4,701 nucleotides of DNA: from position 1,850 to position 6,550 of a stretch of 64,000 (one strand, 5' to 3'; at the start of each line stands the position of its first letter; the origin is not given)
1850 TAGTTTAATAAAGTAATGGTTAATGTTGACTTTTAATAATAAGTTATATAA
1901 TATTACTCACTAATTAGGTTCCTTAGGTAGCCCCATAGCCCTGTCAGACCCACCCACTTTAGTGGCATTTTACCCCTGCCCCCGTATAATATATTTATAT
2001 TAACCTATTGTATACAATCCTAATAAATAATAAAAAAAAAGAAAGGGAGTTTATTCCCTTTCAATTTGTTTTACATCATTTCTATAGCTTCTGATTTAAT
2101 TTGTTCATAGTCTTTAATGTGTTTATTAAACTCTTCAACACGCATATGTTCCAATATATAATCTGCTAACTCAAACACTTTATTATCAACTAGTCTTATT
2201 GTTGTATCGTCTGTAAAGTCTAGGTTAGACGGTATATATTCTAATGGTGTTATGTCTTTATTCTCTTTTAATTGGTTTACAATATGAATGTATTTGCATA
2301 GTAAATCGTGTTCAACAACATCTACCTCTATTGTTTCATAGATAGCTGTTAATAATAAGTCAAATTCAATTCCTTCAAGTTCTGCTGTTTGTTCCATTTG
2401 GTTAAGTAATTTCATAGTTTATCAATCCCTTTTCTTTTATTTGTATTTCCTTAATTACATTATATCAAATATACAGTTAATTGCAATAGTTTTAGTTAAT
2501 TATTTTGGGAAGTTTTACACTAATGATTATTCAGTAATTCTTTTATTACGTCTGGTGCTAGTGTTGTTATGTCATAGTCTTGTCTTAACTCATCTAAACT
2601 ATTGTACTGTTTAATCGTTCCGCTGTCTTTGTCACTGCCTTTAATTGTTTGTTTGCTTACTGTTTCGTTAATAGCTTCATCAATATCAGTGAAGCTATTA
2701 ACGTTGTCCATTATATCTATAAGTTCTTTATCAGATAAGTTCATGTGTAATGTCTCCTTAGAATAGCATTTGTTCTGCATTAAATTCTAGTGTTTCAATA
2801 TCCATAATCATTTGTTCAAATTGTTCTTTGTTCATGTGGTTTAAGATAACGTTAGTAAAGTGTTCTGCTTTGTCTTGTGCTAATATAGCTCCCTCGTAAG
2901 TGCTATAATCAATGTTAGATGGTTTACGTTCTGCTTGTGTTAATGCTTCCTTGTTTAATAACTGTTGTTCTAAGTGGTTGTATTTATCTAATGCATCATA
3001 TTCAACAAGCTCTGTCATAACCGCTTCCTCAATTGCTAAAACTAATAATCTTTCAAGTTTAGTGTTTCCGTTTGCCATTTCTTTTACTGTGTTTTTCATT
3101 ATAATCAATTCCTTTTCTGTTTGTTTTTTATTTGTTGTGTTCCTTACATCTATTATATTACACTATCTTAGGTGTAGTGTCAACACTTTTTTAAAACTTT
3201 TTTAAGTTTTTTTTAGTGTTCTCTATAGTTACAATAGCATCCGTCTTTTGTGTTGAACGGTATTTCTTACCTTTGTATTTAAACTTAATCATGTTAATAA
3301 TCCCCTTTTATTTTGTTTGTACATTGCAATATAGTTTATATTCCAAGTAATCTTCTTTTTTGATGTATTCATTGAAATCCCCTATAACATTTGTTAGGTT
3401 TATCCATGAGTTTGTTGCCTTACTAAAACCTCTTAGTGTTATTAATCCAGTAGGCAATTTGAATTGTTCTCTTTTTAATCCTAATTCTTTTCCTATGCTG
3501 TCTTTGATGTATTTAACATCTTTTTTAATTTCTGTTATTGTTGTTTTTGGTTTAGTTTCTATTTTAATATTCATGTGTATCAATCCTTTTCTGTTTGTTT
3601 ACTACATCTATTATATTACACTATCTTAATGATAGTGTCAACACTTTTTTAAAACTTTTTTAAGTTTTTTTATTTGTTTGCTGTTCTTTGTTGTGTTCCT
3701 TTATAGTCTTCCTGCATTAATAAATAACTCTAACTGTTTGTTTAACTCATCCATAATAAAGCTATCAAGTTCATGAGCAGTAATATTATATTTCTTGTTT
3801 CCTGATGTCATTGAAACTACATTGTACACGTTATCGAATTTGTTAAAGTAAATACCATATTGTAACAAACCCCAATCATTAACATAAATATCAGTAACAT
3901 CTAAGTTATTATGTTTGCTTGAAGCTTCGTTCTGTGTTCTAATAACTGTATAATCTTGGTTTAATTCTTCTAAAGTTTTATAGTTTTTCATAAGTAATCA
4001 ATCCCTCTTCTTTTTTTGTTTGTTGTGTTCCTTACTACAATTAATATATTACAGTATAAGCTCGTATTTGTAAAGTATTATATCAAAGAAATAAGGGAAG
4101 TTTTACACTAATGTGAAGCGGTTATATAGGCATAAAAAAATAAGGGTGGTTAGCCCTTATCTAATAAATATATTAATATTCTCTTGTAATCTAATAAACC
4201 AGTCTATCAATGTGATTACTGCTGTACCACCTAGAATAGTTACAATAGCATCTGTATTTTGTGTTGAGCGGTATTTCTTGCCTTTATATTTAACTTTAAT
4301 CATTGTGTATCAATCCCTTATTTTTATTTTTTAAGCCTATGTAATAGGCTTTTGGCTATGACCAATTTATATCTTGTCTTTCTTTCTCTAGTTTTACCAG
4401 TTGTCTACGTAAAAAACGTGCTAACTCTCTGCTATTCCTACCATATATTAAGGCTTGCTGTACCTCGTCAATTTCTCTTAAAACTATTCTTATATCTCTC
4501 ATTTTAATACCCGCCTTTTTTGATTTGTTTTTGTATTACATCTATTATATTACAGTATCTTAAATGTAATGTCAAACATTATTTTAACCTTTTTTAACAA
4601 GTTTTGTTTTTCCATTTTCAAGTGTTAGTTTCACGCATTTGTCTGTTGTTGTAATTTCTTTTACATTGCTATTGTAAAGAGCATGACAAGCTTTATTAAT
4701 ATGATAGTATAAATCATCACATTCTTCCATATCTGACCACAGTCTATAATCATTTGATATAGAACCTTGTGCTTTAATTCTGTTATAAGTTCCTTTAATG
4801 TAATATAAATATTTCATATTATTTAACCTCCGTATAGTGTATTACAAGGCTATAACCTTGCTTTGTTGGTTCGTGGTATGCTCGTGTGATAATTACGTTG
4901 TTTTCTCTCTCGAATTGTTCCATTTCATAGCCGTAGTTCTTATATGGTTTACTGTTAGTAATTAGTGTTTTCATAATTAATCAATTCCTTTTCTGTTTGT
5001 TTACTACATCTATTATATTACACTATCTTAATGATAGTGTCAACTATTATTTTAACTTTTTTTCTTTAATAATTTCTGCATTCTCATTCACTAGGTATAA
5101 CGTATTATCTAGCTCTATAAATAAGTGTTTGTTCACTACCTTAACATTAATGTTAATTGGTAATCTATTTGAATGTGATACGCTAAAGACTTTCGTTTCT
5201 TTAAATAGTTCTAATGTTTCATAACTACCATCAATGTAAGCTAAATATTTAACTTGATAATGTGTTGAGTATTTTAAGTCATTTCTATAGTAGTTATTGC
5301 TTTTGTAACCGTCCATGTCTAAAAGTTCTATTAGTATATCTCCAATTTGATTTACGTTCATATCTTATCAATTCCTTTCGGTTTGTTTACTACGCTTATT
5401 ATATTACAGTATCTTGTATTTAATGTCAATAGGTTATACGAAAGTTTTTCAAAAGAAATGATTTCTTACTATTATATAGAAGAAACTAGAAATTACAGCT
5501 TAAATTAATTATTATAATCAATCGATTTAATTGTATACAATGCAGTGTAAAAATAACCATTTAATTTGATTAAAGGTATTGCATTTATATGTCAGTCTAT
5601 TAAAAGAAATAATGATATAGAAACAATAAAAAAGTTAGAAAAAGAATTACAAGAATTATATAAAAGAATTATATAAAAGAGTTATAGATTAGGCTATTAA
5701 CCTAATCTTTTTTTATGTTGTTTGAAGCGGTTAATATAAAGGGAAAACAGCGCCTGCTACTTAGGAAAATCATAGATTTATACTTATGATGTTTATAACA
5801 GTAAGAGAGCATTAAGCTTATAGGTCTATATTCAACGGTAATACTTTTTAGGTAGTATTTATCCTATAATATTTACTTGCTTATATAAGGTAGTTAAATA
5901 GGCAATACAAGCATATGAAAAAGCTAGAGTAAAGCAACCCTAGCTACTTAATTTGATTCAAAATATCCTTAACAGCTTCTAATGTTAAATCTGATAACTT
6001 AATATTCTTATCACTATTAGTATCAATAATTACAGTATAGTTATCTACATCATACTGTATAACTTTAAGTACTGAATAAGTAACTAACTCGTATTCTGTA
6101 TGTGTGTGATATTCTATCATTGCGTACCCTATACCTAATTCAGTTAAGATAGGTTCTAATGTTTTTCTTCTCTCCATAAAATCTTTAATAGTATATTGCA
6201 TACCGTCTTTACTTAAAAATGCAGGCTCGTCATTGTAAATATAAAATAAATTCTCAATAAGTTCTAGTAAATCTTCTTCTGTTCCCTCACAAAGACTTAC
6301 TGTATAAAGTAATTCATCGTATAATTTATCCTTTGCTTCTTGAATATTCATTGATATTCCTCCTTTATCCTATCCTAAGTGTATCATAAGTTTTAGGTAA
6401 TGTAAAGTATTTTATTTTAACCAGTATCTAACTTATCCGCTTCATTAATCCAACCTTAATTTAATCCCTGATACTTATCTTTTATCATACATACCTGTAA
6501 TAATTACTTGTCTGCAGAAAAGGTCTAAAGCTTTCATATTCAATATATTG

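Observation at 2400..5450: Array of near-identical strong early promoters driving small genes: host-takeover-like module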

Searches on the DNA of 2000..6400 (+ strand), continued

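Call 35: get_annotated_region(hit=H6, flank=1500)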
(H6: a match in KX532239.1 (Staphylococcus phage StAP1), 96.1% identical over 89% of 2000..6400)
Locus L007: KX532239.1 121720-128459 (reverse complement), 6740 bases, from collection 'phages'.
description: Staphylococcus phage StAP1, complete genome.
organism: Staphylococcus phage StAP1 (NCBI taxid 1913667)
taxonomy: Viruses; Duplodnaviria; Heunggongvirae; Uroviricota; Caudoviricetes; Herelleviridae; Twortvirinae; Silviavirus
host: Staphylococcus aureus ATCC 12600; source: soil; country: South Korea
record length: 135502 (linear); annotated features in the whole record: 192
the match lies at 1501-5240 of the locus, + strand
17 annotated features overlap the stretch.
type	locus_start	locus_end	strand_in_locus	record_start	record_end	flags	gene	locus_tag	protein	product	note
CDS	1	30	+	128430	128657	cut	-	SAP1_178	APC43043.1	hypothetical protein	-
CDS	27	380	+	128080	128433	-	-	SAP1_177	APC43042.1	hypothetical protein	-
CDS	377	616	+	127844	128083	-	-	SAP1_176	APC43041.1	hypothetical protein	-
CDS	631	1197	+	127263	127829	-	-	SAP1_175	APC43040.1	hypothetical protein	-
CDS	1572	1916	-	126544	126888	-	-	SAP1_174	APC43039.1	hypothetical protein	-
CDS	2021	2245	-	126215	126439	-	-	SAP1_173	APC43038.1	hypothetical protein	-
CDS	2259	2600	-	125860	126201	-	-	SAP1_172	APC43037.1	hypothetical protein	-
CDS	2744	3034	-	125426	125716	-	-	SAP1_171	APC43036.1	hypothetical protein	-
CDS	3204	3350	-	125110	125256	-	-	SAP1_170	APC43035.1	hypothetical protein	-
CDS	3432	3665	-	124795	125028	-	-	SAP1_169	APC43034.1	hypothetical protein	-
CDS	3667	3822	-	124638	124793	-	-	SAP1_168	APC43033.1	hypothetical protein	-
CDS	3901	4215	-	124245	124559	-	-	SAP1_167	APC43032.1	hypothetical protein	-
CDS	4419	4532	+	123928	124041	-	-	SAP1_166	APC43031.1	hypothetical protein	-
CDS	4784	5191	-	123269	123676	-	-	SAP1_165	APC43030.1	hypothetical protein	-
CDS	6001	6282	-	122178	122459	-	-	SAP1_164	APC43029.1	hypothetical protein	-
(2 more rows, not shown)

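Call 36: get_annotated_region(hit=H7, flank=1500)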
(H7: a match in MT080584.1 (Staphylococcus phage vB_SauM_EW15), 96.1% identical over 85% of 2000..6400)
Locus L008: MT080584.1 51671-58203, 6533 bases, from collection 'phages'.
description: UNVERIFIED: Staphylococcus phage vB_SauM_EW15, complete genome.
organism: Staphylococcus phage vB_SauM_EW15 (NCBI taxid 2713012)
taxonomy: Viruses; Duplodnaviria; Heunggongvirae; Uroviricota; Caudoviricetes; Herelleviridae; Twortvirinae; Silviavirus
host: Staphylococcus carnosus TM300; source: wastewater; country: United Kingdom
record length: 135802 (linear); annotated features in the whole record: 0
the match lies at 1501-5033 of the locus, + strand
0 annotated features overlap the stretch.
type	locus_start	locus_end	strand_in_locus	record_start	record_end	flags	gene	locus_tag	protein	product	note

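Call 37: get_annotated_region(hit=H15, flank=1500)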
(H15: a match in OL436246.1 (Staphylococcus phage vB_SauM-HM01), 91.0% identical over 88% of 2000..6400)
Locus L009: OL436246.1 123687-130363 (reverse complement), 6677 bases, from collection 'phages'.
description: Staphylococcus phage vB_SauM-HM01, complete genome.
organism: Staphylococcus phage vB_SauM-HM01 (NCBI taxid 2894347)
taxonomy: Viruses; Duplodnaviria; Heunggongvirae; Uroviricota; Caudoviricetes; Herelleviridae; Twortvirinae; Silviavirus
host: Staphylococcus aureus ATCC 12598; source: sewage; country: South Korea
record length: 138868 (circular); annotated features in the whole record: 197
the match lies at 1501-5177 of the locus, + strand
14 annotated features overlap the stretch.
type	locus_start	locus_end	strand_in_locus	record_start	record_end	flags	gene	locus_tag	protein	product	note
CDS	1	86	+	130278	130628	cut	-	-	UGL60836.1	hypothetical protein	-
CDS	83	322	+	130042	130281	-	-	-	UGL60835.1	hypothetical protein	-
CDS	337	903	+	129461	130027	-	-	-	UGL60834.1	hypothetical protein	-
CDS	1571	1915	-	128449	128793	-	-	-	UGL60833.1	hypothetical protein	-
CDS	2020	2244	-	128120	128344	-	-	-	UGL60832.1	hypothetical protein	-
CDS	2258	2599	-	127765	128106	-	-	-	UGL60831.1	hypothetical protein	-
CDS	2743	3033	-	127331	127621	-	-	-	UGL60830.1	hypothetical protein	-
CDS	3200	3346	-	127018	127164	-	-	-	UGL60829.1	hypothetical protein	-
CDS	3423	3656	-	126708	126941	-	-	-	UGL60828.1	hypothetical protein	-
CDS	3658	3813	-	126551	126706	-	-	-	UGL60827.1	hypothetical protein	-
CDS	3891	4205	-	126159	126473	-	-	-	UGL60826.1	hypothetical protein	-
CDS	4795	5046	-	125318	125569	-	-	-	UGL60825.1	hypothetical protein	-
CDS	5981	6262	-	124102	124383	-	-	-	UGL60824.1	hypothetical protein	-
CDS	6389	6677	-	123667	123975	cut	-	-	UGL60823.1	hypothetical protein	-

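Call 38: get_annotated_region(hit=H16, flank=1500)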
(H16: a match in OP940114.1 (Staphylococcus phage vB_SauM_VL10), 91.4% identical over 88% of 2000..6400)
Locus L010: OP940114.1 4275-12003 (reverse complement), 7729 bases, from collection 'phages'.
description: Staphylococcus phage vB_SauM_VL10, complete genome.
organism: Staphylococcus phage vB_SauM_VL10 (NCBI taxid 3003699)
taxonomy: Viruses; Duplodnaviria; Heunggongvirae; Uroviricota; Caudoviricetes; Herelleviridae; Twortvirinae; Silviavirus
host: Staphylococcus aureus ATCC43300; source: sewage; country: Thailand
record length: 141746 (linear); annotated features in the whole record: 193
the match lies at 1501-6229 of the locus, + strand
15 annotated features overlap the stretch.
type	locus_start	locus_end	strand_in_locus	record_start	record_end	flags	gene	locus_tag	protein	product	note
CDS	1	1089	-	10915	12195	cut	-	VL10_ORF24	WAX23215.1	hypothetical protein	-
CDS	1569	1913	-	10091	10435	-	-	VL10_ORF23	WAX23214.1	hypothetical protein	-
CDS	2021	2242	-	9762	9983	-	-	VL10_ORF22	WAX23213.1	hypothetical protein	-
CDS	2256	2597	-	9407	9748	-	-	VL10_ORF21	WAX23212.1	hypothetical protein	-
CDS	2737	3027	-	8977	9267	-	-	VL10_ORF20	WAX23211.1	hypothetical protein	-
CDS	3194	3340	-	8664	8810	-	-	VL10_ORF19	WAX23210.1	hypothetical protein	-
CDS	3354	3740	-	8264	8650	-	-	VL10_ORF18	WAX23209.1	hypothetical protein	-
CDS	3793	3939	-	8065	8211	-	-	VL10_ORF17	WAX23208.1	hypothetical protein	-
CDS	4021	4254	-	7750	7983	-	-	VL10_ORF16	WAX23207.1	hypothetical protein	-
CDS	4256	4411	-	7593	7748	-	-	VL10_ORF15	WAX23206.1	hypothetical protein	-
CDS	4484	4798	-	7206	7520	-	-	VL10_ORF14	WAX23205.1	hypothetical protein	-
CDS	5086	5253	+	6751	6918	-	-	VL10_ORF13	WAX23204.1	hypothetical protein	-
CDS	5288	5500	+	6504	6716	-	-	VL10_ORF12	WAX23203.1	hypothetical protein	-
CDS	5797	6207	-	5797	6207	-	-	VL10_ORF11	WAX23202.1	hypothetical protein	-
CDS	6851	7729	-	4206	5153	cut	-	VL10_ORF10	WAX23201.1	hypothetical protein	-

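Call 39: get_annotated_region(hit=H17, flank=1500)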
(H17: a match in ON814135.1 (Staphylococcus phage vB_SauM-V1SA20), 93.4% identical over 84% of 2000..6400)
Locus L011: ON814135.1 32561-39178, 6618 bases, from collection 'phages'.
description: Staphylococcus phage vB_SauM-V1SA20, complete genome.
organism: Staphylococcus phage vB_SauM-V1SA20 (NCBI taxid 2972386)
taxonomy: Viruses; Duplodnaviria; Heunggongvirae; Uroviricota; Caudoviricetes; Herelleviridae; Twortvirinae; Silviavirus
host: Staphylococcus aureus; source: waste water; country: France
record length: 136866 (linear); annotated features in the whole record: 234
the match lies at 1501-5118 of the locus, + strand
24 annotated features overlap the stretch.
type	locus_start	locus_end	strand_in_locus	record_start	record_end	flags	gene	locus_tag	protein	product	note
CDS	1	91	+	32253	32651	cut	-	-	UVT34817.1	hypothetical protein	-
CDS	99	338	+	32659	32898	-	-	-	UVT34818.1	hypothetical protein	-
CDS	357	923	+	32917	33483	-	-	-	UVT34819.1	hypothetical protein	-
CDS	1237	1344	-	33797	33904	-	-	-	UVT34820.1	hypothetical protein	-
CDS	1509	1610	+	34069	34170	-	-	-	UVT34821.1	hypothetical protein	-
CDS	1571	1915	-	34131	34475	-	-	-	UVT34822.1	hypothetical protein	-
CDS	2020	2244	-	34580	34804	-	-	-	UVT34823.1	hypothetical protein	-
CDS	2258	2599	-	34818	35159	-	-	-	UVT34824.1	hypothetical protein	-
CDS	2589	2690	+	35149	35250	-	-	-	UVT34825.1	hypothetical protein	-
CDS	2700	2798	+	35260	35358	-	-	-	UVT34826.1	hypothetical protein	-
CDS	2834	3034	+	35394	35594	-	-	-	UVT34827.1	hypothetical protein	-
CDS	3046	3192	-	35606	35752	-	-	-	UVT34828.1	hypothetical protein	-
CDS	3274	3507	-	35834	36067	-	-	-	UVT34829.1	hypothetical protein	-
CDS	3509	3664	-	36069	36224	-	-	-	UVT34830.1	hypothetical protein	-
CDS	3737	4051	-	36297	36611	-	-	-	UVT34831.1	hypothetical protein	-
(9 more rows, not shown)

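Call 40: get_annotated_region(hit=H19, flank=1500)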
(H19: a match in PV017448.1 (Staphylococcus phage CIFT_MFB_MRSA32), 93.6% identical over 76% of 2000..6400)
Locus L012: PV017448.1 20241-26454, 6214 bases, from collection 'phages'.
description: Staphylococcus phage CIFT_MFB_MRSA32, complete genome.
organism: Staphylococcus phage CIFT_MFB_MRSA32 (NCBI taxid 3398204)
taxonomy: Viruses; Duplodnaviria; Heunggongvirae; Uroviricota; Caudoviricetes; Herelleviridae; Twortvirinae; Silviavirus
host: Staphylococcus aureus; source: sewage; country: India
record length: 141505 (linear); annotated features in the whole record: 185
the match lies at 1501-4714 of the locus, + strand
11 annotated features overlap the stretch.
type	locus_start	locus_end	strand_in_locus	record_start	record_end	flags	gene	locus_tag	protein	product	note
CDS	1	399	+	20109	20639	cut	-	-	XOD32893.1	hypothetical protein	-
CDS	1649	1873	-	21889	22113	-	-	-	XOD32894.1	hypothetical protein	-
CDS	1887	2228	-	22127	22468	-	-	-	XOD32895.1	hypothetical protein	-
CDS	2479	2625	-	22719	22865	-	-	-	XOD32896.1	TreN-like membrane protein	-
CDS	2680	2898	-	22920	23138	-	-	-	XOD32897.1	hypothetical protein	-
CDS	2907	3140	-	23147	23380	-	-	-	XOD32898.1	hypothetical protein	-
CDS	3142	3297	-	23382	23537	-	-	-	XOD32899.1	hypothetical protein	-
CDS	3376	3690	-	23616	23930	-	-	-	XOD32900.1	hypothetical protein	-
CDS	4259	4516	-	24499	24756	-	-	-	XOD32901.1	hypothetical protein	-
CDS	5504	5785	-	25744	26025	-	-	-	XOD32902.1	hypothetical protein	-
CDS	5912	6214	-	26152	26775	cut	-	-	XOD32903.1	hypothetical protein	-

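Call 41: get_annotated_region(hit=H21, flank=5000)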
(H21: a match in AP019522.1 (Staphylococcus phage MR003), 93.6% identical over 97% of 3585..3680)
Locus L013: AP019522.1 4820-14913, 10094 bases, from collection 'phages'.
description: Staphylococcal phage MR003 DNA, complete genome.
organism: Staphylococcus phage MR003 (NCBI taxid 2496589)
taxonomy: Viruses; Duplodnaviria; Heunggongvirae; Uroviricota; Caudoviricetes; Herelleviridae; Twortvirinae; Silviavirus
host: Staphylococcus aureus RN4220; source: wastewater; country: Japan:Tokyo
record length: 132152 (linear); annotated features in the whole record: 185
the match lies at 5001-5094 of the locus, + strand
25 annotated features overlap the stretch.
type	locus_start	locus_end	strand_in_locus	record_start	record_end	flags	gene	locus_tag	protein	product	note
CDS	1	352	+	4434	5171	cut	-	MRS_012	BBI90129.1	hypothetical protein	-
CDS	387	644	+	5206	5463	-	-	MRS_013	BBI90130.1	hypothetical protein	-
CDS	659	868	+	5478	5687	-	-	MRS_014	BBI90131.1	hypothetical protein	-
CDS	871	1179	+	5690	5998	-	-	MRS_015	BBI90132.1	hypothetical protein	-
CDS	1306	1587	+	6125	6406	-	-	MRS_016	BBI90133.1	hypothetical protein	-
CDS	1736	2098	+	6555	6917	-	-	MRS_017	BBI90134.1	hypothetical protein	-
CDS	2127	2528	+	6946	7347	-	-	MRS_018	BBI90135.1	hypothetical protein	-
CDS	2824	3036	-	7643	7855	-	-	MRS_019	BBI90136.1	hypothetical protein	-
CDS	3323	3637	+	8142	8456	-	-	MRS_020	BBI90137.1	hypothetical protein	-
CDS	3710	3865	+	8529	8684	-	-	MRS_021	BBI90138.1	hypothetical protein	-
CDS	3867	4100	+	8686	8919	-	-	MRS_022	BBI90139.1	hypothetical protein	-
CDS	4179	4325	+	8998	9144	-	-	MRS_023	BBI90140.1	hypothetical protein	-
CDS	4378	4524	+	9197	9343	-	-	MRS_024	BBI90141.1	hypothetical protein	-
CDS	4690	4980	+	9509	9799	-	-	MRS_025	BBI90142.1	hypothetical protein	-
CDS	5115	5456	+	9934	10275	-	-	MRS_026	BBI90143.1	hypothetical protein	-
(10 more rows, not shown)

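Call 42: get_annotated_region(hit=H37, flank=5000)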
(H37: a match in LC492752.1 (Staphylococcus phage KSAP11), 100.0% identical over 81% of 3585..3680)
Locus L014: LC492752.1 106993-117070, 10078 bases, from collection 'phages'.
description: Staphylococcus phage KSAP11 genomic DNA, compelete genome.
organism: Staphylococcus phage KSAP11 (NCBI taxid 2599602)
taxonomy: Viruses; Duplodnaviria; Heunggongvirae; Uroviricota; Caudoviricetes; Herelleviridae; Twortvirinae; Silviavirus
host: Staphylococcus aureus; source: -; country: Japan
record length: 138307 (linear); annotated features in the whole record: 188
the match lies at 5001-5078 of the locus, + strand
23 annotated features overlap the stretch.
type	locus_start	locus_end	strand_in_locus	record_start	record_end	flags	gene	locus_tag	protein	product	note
CDS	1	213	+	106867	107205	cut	-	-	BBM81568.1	hypothetical protein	orf128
CDS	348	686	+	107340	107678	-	-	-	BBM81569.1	hypothetical protein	orf129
CDS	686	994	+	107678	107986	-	-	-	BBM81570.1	hypothetical protein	orf130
CDS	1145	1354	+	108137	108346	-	-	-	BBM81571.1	hypothetical protein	orf131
CDS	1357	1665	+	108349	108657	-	-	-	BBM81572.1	hypothetical protein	orf132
CDS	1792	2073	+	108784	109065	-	-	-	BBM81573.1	hypothetical protein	orf133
CDS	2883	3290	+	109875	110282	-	-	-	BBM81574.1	hypothetical protein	orf134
CDS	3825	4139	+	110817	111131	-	-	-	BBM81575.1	hypothetical protein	orf135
CDS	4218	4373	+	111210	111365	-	-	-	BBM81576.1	hypothetical protein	orf136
CDS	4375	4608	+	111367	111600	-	-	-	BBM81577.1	hypothetical protein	orf137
CDS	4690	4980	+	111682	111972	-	-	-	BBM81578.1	hypothetical protein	orf138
CDS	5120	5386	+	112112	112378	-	-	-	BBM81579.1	hypothetical protein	orf139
CDS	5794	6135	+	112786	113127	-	-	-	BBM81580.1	hypothetical protein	orf140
CDS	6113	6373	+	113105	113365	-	-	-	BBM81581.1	hypothetical protein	orf141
CDS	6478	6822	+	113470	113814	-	-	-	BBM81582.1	hypothetical protein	orf142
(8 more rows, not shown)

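Call 43: get_annotated_region(hit=H41, flank=5000)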
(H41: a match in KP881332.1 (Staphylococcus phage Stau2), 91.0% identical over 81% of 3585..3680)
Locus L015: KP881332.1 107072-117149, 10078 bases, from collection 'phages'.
description: Staphylococcus phage Stau2, complete genome.
organism: Staphylococcus phage Stau2 (NCBI taxid 1200862)
taxonomy: Viruses; Duplodnaviria; Heunggongvirae; Uroviricota; Caudoviricetes; Herelleviridae; Twortvirinae; Silviavirus; Silviavirus stau2
host: Staphylococcus aureus; source: -; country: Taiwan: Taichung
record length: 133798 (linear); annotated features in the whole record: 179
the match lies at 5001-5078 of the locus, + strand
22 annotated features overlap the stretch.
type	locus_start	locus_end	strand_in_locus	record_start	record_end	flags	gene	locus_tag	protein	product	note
CDS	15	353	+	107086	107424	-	-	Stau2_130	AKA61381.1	hypothetical protein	ORF130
CDS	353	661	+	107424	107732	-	-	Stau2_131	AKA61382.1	hypothetical protein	ORF131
CDS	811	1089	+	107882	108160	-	-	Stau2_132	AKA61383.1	hypothetical protein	ORF132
CDS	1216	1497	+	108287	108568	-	-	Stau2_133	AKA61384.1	hypothetical protein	ORF133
CDS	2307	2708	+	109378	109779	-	-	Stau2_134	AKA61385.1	hypothetical protein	ORF134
CDS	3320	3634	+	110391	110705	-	-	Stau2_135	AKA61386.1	hypothetical protein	ORF135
CDS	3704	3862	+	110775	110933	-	-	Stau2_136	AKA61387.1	hypothetical protein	ORF136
CDS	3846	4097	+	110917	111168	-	-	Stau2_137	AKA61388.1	hypothetical protein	ORF137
CDS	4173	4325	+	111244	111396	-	-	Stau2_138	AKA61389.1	hypothetical protein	ORF138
CDS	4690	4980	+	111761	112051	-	-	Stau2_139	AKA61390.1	hypothetical protein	ORF139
CDS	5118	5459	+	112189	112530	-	-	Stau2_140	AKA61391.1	hypothetical protein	ORF140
CDS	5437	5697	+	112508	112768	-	-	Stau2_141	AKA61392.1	hypothetical protein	ORF141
CDS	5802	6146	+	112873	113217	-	-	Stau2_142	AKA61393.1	hypothetical protein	ORF142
CDS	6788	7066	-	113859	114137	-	-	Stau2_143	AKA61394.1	hypothetical protein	ORF143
CDS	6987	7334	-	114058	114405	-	-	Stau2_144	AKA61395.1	hypothetical protein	ORF144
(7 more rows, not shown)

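Call 44: get_annotated_region(hit=H27, flank=5000)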
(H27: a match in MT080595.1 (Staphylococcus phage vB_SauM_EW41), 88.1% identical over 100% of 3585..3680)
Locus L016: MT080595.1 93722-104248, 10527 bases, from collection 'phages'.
description: UNVERIFIED: Staphylococcus phage vB_SauM_EW41, complete genome.
organism: Staphylococcus phage vB_SauM_EW41 (NCBI taxid 2713023)
taxonomy: Viruses; Duplodnaviria; Heunggongvirae; Uroviricota; Caudoviricetes; Herelleviridae; Twortvirinae; Silviavirus
host: Staphylococcus carnosus TM300; source: wastewater; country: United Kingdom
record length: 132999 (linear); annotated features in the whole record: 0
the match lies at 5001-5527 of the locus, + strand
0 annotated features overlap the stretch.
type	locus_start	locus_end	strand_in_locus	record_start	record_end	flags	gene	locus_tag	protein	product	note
